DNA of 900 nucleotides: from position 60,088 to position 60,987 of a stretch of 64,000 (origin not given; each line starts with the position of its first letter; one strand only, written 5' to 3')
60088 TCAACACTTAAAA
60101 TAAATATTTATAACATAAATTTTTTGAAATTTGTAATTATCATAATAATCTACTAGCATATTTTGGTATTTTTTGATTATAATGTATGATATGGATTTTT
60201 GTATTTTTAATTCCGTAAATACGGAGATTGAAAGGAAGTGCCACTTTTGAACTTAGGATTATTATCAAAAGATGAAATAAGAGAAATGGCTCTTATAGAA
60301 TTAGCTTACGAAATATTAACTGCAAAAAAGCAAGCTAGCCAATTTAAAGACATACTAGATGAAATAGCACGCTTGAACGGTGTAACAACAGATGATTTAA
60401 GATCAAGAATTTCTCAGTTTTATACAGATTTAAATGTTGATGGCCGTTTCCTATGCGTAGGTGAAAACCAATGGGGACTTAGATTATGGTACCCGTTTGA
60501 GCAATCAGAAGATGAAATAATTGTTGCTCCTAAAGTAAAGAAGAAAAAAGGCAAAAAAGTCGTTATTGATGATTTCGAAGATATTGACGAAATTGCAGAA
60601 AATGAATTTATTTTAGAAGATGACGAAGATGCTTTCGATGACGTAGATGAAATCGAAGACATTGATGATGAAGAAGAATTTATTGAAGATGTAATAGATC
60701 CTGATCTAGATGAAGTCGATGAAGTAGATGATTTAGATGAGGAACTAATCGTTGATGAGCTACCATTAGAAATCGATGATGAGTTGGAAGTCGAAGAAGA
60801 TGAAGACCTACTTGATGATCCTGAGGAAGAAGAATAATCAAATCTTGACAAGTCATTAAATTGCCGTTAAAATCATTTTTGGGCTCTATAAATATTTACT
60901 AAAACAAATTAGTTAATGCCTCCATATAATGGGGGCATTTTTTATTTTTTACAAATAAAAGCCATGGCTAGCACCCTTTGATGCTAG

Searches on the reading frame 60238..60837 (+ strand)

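Call 40: search_protein_families(library=pfam, proteins=[window:60238-60837:+], max_evalue=0.0001)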
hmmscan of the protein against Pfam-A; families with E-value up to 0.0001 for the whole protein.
window:60238-60837:+ (199 aa): 1 family
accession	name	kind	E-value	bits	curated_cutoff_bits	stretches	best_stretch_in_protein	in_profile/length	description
PF05066.19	HARE-HTH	-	6.8e-10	39.6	25.9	1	17-84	1-71/71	HB1, ASXL, restriction endonuclease HTH domain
